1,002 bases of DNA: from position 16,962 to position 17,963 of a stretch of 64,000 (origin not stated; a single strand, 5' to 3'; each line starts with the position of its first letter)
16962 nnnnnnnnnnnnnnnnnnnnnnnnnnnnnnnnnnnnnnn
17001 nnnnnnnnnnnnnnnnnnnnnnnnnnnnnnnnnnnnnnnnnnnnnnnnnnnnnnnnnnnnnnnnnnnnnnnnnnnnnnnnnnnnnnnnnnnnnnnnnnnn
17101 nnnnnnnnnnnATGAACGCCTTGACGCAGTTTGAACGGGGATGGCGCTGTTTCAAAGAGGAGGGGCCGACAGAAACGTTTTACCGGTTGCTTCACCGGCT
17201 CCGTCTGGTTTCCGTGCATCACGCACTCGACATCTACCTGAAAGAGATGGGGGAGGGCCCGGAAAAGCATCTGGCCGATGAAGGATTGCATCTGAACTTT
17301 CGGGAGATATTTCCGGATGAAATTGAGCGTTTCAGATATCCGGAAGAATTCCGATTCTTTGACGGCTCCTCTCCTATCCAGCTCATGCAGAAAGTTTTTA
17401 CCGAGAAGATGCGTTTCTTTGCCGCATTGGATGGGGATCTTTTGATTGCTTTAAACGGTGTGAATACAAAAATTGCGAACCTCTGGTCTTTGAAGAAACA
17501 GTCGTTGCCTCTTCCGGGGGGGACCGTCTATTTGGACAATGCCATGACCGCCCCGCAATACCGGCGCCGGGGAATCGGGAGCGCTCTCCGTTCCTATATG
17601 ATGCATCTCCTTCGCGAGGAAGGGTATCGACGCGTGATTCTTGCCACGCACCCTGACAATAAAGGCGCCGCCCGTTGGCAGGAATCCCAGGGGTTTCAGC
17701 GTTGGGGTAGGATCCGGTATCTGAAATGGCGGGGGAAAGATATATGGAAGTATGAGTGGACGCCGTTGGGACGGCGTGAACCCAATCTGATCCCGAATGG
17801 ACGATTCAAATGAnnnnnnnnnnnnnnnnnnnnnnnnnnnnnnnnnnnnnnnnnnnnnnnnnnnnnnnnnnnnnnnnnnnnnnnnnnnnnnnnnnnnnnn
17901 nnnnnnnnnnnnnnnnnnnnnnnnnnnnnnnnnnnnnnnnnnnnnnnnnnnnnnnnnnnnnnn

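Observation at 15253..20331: Tandem duplicated module of glutaminase-dead AsnB-like amidotransferase + GNAT acyltransferase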

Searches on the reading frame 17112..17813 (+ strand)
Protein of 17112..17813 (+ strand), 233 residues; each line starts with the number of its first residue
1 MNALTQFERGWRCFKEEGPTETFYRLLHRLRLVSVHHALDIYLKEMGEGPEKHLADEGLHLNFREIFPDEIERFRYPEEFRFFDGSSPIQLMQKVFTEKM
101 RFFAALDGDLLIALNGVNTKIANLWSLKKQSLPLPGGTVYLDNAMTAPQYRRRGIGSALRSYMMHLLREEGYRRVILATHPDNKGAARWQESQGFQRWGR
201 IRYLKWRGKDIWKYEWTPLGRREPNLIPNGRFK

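Call 3: search_protein_families(library=pfam, proteins=[window:17112-17813:+], max_evalue=0.01)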
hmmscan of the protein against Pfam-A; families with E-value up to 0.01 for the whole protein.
window:17112-17813:+ (233 aa): 5 families
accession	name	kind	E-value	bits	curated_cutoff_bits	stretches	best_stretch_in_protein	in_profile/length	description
PF00583.31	Acetyltransf_1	-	6.3e-11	43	20.7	1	111-195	44-116/116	Acetyltransferase (GNAT) family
PF13508.13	Acetyltransf_7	-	2.1e-06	28.4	27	1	138-196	29-83/84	Acetyltransferase (GNAT) domain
PF08445.16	FR47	-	0.00077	19.8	22.1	1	144-197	27-79/86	FR47-like protein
PF13523.12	Acetyltransf_8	-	0.0025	17.9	27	1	142-201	83-143/145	Acetyltransferase (GNAT) domain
PF13302.13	Acetyltransf_3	-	0.0059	17.7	25.4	1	145-196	86-138/138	Acetyltransferase (GNAT) domain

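Call 4: search_protein_families(library=ncbifam, proteins=[window:17112-17813:+], max_evalue=0.01)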
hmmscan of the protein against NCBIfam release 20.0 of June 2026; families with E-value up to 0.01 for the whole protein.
window:17112-17813:+ (233 aa): 7 families
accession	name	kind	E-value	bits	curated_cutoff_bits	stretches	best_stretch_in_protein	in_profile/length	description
TIGR03448.1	mycothiol_MshD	equivalog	2.8e-06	26.9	163.1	1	135-198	226-288/294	mycothiol synthase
TIGR01575.1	rimI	equivalog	3.2e-05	24.1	86.4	1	146-202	63-119/132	ribosomal protein S18-alanine N-acetyltransferase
NF040502.1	PPT_acetyltrans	equivalog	0.00011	21.9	300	1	147-204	94-151/183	phosphinothricin N-acetyltransferase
NF049894.1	CG3035_N_ac_Glu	equivalog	0.00013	21.3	280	1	145-205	239-299/300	N-acetylglutamate synthase, CG3035 family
NF040504.1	resist_ArsN1b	equivalog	0.0014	18.4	210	1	147-201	85-139/159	arsinothricin resistance N-acetyltransferase ArsN1 family B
NF002959.0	PRK03624.1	equivalog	0.003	17.3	124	1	146-205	80-139/147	GNAT family acetyltransferase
NF040503.1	resist_ArsN1a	equivalog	0.0058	16.4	170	1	148-199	86-137/159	arsinothricin resistance N-acetyltransferase ArsN1 family A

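Call 18: find_homologous_proteins(query=window:17112-17813:+, max_evalue=0.001)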
Query window:17112-17813:+ (233 aa): 2 proteins with E <= 0.001 among 223 candidates.
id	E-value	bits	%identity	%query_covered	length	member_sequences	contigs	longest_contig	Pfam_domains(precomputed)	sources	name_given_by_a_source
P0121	1.4e-158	544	100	100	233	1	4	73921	PF13508.14,PF00583.32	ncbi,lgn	-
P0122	1.8e-31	128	38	85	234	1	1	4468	PF00583.32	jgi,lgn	jgi:GNAT superfamily N-acetyltransferase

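Call 19: search_solved_structures(query=window:17112-17813:+, max_evalue=1, show_alignments=1)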
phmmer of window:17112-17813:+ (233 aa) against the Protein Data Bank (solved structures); distinct sequences matched with E-value up to 1: 36.
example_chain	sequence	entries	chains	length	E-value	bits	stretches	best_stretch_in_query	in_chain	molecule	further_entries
7wx5_A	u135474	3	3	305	3.6e-05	26.8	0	145-196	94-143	N-acetyltransferase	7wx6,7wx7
7l1k_A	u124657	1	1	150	4.3e-05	26.5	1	145-215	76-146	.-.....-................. 30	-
2ge3_A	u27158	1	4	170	0.0015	21.5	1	147-202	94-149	probable acetyltransferase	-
5t7d_A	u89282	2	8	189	0.0026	20.7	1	145-206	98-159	Phosphinothricin N-acetyltransferase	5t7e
9mto_A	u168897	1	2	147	0.014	18.3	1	141-196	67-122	[Ribosomal protein bS18]-alanine N-acetyltransferase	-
7mx2_A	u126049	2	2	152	0.014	18.3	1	147-208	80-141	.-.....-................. 30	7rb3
4pv6_C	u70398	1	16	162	0.018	18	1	148-196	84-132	N-terminal acetyltransferase complex subunit [ARD1]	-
2atr_A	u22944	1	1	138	0.027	17.4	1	137-196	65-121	acetyltransferase, GNAT family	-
5isv_A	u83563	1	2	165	0.03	17.2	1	141-197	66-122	Ribosomal-protein-alanine acetyltransferase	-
1s3z_A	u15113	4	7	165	0.031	17.2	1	138-205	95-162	aminoglycoside 6'-N-acetyltransferase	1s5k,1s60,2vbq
1wk4_A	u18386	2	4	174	0.039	16.9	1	133-213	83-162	ttk003001606 | probable acetyltransferase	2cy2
1vkc_A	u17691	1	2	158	0.056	16.3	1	140-197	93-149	putative acetyl transferase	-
2ae6_A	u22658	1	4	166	0.062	16.2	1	144-199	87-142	acetyltransferase, GNAT family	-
6wqb_A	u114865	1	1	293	0.088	15.7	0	142-196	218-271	N-terminal acetyltransferase, GNAT family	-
6wqc_A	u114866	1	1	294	0.089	15.7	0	142-196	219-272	N-terminal acetyltransferase, GNAT family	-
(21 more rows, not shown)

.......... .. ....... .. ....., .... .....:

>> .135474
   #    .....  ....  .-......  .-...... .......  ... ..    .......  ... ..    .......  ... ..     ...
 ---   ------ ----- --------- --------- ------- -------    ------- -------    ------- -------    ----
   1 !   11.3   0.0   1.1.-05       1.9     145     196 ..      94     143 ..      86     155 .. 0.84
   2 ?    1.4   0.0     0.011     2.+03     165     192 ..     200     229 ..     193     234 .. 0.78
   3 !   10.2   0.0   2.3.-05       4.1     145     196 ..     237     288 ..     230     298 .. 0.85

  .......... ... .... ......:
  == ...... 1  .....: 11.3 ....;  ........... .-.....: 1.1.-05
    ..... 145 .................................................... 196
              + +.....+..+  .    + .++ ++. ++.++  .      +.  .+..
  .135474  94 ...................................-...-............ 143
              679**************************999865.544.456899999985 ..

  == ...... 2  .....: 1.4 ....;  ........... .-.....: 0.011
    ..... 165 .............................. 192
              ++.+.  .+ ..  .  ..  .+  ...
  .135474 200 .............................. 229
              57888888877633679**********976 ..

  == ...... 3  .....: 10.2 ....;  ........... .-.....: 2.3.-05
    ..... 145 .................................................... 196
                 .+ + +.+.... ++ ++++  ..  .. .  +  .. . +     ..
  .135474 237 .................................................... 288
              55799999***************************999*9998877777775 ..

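Call 27: search_protein_families(library=pfam, proteins=[P0122], max_evalue=0.01)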
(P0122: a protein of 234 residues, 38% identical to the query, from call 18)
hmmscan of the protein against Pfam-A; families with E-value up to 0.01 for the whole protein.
P0122 (234 aa): 1 family
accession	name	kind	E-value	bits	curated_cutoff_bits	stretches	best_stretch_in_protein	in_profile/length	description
PF00583.31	Acetyltransf_1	-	1.3e-08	35.5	20.7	1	89-187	24-111/116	Acetyltransferase (GNAT) family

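Call 30: search_protein_representatives(alignment_id=A1)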
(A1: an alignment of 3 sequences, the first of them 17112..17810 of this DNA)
Query: 3 sequences, 237 profile positions. Proteins with E-value up to 0.001 (for the whole library): 1338; up to 1e-10: 87; up to 1e-30: 38. The best 150 are listed.
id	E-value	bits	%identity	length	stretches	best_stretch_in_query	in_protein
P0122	2.0e-102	358.1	-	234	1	3-235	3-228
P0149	6.8e-75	268.0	-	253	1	4-234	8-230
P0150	3.8e-68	245.9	-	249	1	4-232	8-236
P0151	5.0e-65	235.7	-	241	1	5-235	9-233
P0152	2.4e-64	233.4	-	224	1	5-234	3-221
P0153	4.7e-60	219.4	-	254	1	5-234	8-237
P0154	2.7e-59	216.9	-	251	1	5-231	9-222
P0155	2.2e-58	213.9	-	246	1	2-232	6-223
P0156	3.9e-58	213.1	-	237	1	5-234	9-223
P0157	3.4e-57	210.0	-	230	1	3-234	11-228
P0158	4.2e-56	206.5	-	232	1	17-233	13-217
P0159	1.9e-51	191.2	-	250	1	5-233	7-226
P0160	1.0e-50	188.8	-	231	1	4-232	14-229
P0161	1.7e-50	188.1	-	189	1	65-235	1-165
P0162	1.6e-49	184.9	-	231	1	13-232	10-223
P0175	9.3e-44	166.0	-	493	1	1-233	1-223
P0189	1.2e-25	106.8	-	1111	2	94-209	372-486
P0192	1.5e-20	90.1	-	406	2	94-219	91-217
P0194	1.2e-19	87.1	-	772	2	89-217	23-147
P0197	2.7e-16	76.2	-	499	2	95-220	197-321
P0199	7.7e-15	71.4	-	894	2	21-204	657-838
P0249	9.3e-10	54.8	-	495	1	5-209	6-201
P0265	1.9e-09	53.7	-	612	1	67-219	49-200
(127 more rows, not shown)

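Call 31: search_protein_families(library=pfam, proteins=[P0175, P0199, P0189, P0194, P0249, P0197, P0192, P0265], max_evalue=0.001)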
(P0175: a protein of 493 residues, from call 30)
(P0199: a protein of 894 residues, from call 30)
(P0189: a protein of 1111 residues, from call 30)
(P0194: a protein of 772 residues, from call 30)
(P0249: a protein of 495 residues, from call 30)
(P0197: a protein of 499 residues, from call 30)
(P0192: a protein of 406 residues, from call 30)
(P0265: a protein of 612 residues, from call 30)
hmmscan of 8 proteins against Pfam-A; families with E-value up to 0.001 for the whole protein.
P0175 (493 aa): 3 families
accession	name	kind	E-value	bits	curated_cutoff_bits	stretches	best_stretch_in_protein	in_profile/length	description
PF20680.3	DUF6817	-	3.3e-06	27.6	25.2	1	290-354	20-81/85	Domain of unknown function (DUF6817)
PF13328.12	HD_4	-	0.00078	19.6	27.2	0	276-357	9-78/156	HD domain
PF00583.31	Acetyltransf_1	-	0.00088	20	20.7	0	69-186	6-113/116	Acetyltransferase (GNAT) family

P0199 (894 aa): 3 families
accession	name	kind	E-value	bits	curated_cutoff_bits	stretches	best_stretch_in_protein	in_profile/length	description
PF04339.18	FemAB_like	-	1.3e-23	84.2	27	1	9-372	2-361/369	Peptidogalycan biosysnthesis/recognition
PF00583.31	Acetyltransf_1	-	7.7e-12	46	20.7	1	449-553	17-108/116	Acetyltransferase (GNAT) family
PF13302.13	Acetyltransf_3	-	0.00037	21.6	25.4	0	469-560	44-136/138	Acetyltransferase (GNAT) domain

P0189 (1111 aa): 6 families
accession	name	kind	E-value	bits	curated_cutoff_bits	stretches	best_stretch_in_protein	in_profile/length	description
PF01522.26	Polysacc_deac_1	-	1.4e-23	83.6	23.1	1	84-255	3-121/124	Polysaccharide deacetylase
PF00583.31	Acetyltransf_1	-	9.6e-19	68.2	20.7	2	370-476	20-116/116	Acetyltransferase (GNAT) family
PF02786.22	CPSase_L_D2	-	3.1e-07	30.5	19.8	1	966-1027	136-198/211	Carbamoyl-phosphate synthase L chain, ATP binding domain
PF13508.13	Acetyltransf_7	-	3.2e-07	31.1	27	0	381-476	2-82/84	Acetyltransferase (GNAT) domain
PF08445.16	FR47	-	7.6e-05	23.1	22.1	0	636-685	31-77/86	FR47-like protein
PF13302.13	Acetyltransf_3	-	0.00026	22.2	25.4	0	405-476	66-137/138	Acetyltransferase (GNAT) domain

P0194 (772 aa): 3 families
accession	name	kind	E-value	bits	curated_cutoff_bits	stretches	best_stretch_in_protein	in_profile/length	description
PF00583.31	Acetyltransf_1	-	1.5e-12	48.2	20.7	1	28-132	23-116/116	Acetyltransferase (GNAT) family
PF02786.22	CPSase_L_D2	-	1.7e-08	34.7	19.8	1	628-682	139-194/211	Carbamoyl-phosphate synthase L chain, ATP binding domain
PF13508.13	Acetyltransf_7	-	0.00014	22.6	27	0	37-92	2-45/84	Acetyltransferase (GNAT) domain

P0249 (495 aa): 3 families
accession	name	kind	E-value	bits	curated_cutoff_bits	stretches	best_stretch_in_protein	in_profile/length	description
PF08241.18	Methyltransf_11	-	2.4e-10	41.4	21.2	1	281-380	1-94/95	Methyltransferase domain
PF13649.12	Methyltransf_25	-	5.1e-10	40.4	27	1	281-377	2-97/97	Methyltransferase domain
PF08242.18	Methyltransf_12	-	7.5e-05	23.8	30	1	281-378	1-97/98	Methyltransferase domain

P0197 (499 aa): 3 families
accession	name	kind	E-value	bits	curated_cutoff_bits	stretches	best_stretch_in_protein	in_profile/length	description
PF00583.31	Acetyltransf_1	-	7.9e-07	29.8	20.7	1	23-84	55-112/116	Acetyltransferase (GNAT) family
PF08445.16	FR47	-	5.9e-06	26.6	22.1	1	27-91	17-80/86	FR47-like protein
PF06325.19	PrmA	-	8.7e-05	22.6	22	1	437-494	235-292/296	Ribosomal protein L11 methyltransferase (PrmA)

P0192 (406 aa): 1 family
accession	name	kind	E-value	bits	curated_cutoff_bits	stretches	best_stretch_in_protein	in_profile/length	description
PF00583.31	Acetyltransf_1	-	2.7e-07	31.3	20.7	0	92-188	24-109/116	Acetyltransferase (GNAT) family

P0265 (612 aa): 2 families
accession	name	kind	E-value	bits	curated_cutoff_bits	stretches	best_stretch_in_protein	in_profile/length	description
PF00583.31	Acetyltransf_1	-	9.7e-07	29.5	20.7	1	84-178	33-116/116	Acetyltransferase (GNAT) family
PF13302.13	Acetyltransf_3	-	0.0003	21.9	25.4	0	128-179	86-138/138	Acetyltransferase (GNAT) domain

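Call 37: find_related_loci(query=A1, collection=genome_contigs, flank=10000)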
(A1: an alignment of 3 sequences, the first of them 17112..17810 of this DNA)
Query A1 (233 aa) in genome_contigs; peptide patterns used: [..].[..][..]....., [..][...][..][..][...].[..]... (x = any residue, [..] = any of these).
47 stretches matched a pattern, but none encodes a relative of the query by tblastn (E <= 1e-3).

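Call 39: find_related_loci(query=A4, collection=metagenome_contigs, flank=10000)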
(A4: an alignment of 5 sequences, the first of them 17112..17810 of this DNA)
Query A4 (233 aa) in metagenome_contigs; peptide patterns used: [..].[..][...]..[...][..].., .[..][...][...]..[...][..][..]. (x = any residue, [..] = any of these).
600 stretches matched a pattern (row limit reached: there are more); 32 encode a relative of the query (tblastn E <= 1e-3); 32 distinct loci.
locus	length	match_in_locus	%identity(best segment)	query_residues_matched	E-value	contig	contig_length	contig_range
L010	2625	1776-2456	43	2-229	1e-60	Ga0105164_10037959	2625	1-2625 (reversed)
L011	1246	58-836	25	61-203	6e-8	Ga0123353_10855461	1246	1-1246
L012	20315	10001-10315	28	91-202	9e-8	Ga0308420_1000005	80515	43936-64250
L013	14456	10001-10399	32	53-199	1e-7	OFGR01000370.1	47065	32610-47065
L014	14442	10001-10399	32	53-199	1e-7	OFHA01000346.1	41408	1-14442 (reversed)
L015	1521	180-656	26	70-201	5e-7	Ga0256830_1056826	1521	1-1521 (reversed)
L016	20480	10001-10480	26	42-214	9e-7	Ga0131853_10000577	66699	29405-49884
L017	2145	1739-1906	39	140-195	7e-7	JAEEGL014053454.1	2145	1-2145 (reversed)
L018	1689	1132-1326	38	131-196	3e-6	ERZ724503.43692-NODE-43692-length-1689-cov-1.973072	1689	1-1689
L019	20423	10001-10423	24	66-203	3e-6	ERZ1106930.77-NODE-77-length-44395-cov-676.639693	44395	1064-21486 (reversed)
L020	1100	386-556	37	141-197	4e-6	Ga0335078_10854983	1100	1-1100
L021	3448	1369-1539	38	137-199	6e-6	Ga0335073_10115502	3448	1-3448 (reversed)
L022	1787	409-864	28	59-204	5e-6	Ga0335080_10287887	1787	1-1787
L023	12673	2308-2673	28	67-206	5e-6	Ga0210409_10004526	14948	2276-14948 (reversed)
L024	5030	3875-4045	38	137-199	6e-6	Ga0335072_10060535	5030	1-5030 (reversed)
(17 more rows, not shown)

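Call 42: find_encoding_contigs(protein=P0122, flank=5000, max_places=2)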
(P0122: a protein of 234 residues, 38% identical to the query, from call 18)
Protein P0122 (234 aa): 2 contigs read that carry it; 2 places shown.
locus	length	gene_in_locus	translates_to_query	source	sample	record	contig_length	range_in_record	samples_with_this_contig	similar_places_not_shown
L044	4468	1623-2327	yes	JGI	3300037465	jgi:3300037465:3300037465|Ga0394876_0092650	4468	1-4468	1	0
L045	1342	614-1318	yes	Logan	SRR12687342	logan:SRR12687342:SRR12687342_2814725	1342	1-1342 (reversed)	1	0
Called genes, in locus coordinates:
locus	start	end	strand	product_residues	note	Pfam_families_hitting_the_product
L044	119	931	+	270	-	PF20680:DUF6817 (weak)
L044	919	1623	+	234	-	-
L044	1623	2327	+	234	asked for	PF00583:Acetyltransf_1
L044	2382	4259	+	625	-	PF13522:GATase_6, PF13537:GATase_7, PF00733:Asn_synthase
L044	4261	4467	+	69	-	?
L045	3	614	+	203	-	?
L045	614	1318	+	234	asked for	PF00583:Acetyltransf_1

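Call 55: predict_structure(alignment_id=A2)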
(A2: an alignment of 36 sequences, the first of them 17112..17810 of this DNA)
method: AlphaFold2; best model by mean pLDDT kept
length: 233 residues; sequences in the alignment: 36
mean_pLDDT: 91.9   pTM: 0.86
mean pLDDT of the five models: 91.9, 91.2, 90.6, 90.5, 90.4
residues with pLDDT >= 90: 190; 70-90: 29; 50-70: 13; < 50: 1
segments of 3 or more residues with pLDDT < 50: none
pLDDT, mean of each block of 10 residues (from residue 1): 87 91 91 95 88 71 97 94 88 93 97 97 92 96 94 94 96 97 95 96 95 96 88 48
secondary structure, 60 per line:
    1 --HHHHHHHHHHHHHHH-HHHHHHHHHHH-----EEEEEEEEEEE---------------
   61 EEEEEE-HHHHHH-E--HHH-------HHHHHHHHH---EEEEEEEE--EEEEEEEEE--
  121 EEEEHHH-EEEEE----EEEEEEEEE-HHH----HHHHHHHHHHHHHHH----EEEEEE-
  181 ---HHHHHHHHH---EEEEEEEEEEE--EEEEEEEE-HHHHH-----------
elements in order: H3-17 H19-29 E35-45 E61-66 H68-73 H88-96 E100-107 E110-118 E121-124 E129-133 E138-146 H155-169 E174-179 H184-192 E196-206 E209-216 H218-222

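Call 59: fold_search(model_id=the predicted structure, library=pdb)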
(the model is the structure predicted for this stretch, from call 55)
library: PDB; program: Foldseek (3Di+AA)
matches with E <= 10: 1418; with E <= 0.001: 188
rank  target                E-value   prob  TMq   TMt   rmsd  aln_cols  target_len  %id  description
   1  3frm_C                3.5e-08  1.00  0.52  0.48  10.4       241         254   13  The crystal structure of a functionally unknown conserved protein from Staphylococcus epidermidis ATCC 12228. (released 2009-01-27)
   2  7q3a_B                9.4e-08  1.00  0.53  0.38   7.0       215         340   18  Crystal structure of MAB_4324 a tandem repeat GNAT from Mycobacterium abscessus (released 2022-05-04)
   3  7q3a_A                1.4e-07  1.00  0.52  0.37   7.2       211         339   16  Crystal structure of MAB_4324 a tandem repeat GNAT from Mycobacterium abscessus (released 2022-05-04)
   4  3frm_D                1.7e-07  1.00  0.48  0.44   4.7       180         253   14  The crystal structure of a functionally unknown conserved protein from Staphylococcus epidermidis ATCC 12228. (released 2009-01-27)
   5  6wqb                  1.8e-07  1.00  0.52  0.43   4.4       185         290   14  Crystal structure of VipF from Legionella hackeliae in complex with acetyl-CoA (released 2021-11-10)
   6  7wx5                  2.2e-07  1.00  0.50  0.41   4.3       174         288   18  a Legionella acetyltransferase effector VipF (released 2023-02-22)
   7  3frm_A                3.4e-07  1.00  0.51  0.47   4.3       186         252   13  The crystal structure of a functionally unknown conserved protein from Staphylococcus epidermidis ATCC 12228. (released 2009-01-27)
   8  7wx6                  4.1e-07  1.00  0.50  0.44   6.9       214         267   15  A Legionella acetyltransferase VipF (released 2022-09-14)
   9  5kf1_A                4.6e-07  1.00  0.55  0.42   5.2       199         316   14  X-ray structure of a glucosamine N-Acetyltransferase from Clostridium acetobutylicum, apo form, pH 5 (released 2016-07-06)
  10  7wx7                  6.2e-07  1.00  0.49  0.42   4.7       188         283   16  complex of a legionella acetyltransferase VipF and COA/ACO (released 2023-02-22)
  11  5kgh_A                1.5e-06  1.00  0.55  0.42   5.6       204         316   13  X-ray structure of a glucosamine N-Acetyltransferase from Clostridium acetobutylicum, mutant Y297F (released 2016-07-06)
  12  5kf2                  1.5e-06  1.00  0.56  0.42   5.9       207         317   14  X-ray structure of a glucosamine N-Acetyltransferase from Clostridium acetobutylicum, apo form, pH 8 (released 2016-07-06)
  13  5kga_A                2.2e-06  1.00  0.55  0.42   5.0       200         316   12  X-ray structure of a glucosamine N-Acetyltransferase from Clostridium acetobutylicum, mutant D287N, in complex with N- (released 2016-07-06)
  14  5kgh_B                2.5e-06  1.00  0.52  0.40   5.2       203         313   14  X-ray structure of a glucosamine N-Acetyltransferase from Clostridium acetobutylicum, mutant Y297F (released 2016-07-06)
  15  1sqh                  2.8e-06  1.00  0.48  0.39   7.6       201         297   13  X-RAY STRUCTURE OF DROSOPHILA MALONOGASTER PROTEIN Q9VR51 NORTHEAST STRUCTURAL GENOMICS CONSORTIUM TARGET FR87. (released 2004-04-06)
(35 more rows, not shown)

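Call 78: find_encoding_contigs(protein=P0175, flank=8000, max_places=2)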
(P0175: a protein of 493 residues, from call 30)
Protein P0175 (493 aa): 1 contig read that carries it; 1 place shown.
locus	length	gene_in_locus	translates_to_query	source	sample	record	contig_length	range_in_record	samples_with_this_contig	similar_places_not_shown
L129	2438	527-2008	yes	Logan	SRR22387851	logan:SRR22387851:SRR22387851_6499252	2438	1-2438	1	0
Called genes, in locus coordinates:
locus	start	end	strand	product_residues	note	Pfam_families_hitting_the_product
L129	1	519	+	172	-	?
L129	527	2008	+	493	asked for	PF20680:DUF6817 (weak)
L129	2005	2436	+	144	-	?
